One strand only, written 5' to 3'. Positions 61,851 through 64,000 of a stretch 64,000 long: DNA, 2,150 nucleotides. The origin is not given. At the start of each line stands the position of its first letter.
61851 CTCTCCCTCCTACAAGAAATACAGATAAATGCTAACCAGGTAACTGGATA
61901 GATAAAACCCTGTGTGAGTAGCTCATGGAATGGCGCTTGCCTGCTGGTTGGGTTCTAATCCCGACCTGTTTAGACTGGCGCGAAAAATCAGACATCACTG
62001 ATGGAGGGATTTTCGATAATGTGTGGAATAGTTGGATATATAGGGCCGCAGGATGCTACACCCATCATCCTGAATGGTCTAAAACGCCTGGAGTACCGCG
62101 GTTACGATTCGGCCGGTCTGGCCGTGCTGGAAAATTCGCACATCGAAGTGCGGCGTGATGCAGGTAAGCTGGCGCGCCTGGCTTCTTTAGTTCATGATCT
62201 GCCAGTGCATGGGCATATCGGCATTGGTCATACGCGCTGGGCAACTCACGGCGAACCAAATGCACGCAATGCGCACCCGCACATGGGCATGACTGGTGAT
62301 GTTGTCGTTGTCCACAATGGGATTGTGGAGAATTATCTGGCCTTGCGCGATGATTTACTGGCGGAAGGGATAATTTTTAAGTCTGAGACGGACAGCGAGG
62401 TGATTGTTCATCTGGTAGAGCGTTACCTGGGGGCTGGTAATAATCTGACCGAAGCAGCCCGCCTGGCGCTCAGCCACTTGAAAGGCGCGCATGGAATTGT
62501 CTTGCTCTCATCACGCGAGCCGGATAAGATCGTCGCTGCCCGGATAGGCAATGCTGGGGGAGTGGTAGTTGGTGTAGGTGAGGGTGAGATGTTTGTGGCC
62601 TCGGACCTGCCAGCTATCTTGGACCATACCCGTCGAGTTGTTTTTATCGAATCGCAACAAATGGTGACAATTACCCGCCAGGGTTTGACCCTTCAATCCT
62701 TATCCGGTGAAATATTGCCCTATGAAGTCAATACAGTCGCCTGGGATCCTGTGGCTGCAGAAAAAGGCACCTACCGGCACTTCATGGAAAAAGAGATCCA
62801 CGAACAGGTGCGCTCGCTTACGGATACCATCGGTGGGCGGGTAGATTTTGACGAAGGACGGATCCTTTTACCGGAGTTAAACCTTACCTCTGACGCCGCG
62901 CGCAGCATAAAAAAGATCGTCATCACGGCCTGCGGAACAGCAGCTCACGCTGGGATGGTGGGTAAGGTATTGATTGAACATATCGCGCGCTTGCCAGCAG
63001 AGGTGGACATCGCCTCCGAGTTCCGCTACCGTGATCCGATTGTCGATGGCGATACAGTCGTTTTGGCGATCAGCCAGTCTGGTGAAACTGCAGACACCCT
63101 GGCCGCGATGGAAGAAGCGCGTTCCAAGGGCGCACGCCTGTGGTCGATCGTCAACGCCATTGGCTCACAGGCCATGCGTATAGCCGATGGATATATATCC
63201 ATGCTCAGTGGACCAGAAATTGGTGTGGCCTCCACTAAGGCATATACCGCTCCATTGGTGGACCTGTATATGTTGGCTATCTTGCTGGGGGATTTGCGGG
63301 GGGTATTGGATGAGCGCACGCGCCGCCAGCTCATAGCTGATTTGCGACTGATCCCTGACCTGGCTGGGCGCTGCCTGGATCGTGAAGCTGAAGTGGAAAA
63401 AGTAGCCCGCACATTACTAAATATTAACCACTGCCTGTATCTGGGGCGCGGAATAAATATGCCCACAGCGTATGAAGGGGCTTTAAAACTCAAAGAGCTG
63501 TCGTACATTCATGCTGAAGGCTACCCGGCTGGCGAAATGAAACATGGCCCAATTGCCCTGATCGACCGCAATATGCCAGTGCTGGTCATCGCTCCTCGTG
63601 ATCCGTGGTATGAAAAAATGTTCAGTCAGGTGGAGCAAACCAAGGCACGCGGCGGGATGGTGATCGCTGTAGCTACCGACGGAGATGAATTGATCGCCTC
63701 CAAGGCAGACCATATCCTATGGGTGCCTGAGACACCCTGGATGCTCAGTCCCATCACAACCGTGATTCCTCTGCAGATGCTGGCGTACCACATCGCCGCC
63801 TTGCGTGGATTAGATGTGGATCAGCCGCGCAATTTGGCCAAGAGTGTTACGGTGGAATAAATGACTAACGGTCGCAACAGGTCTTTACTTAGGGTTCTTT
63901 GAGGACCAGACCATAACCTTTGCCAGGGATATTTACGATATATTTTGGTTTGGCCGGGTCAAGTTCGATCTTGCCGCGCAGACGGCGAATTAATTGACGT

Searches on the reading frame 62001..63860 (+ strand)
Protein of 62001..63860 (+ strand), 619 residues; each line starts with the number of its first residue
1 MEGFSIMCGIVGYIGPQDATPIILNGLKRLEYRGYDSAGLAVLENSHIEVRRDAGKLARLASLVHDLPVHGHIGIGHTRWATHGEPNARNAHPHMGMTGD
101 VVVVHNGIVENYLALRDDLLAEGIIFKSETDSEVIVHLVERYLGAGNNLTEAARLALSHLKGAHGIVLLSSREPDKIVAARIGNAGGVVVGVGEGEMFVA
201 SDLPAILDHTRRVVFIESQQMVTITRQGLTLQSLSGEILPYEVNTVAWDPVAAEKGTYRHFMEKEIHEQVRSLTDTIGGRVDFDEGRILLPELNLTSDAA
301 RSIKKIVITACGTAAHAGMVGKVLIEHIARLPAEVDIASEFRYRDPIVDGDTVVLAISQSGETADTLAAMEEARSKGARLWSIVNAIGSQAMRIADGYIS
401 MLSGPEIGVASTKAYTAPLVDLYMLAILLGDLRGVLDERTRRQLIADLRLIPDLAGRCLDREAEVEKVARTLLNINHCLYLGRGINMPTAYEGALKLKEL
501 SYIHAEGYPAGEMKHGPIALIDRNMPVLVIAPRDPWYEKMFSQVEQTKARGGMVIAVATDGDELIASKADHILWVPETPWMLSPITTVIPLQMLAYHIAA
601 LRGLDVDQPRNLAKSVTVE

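Call 82: search_protein_families(library=pfam, proteins=[window:62001-63860:+], max_evalue=0.00001)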
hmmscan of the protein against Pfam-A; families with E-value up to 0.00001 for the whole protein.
window:62001-63860:+ (619 aa): 4 families
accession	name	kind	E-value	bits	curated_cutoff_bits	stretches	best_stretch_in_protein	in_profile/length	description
PF01380.27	SIS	-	9e-51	171.5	25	2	303-427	5-130/131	SIS domain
PF13522.11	GATase_6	-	2.3e-17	63.6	27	1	70-201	9-129/130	Glutamine amidotransferase domain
PF13537.11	GATase_7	-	8.7e-12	45.6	25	1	89-207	11-122/123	Glutamine amidotransferase domain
PF13230.11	GATase_4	-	2.6e-06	27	23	0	56-136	56-134/272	Glutamine amidotransferases class-II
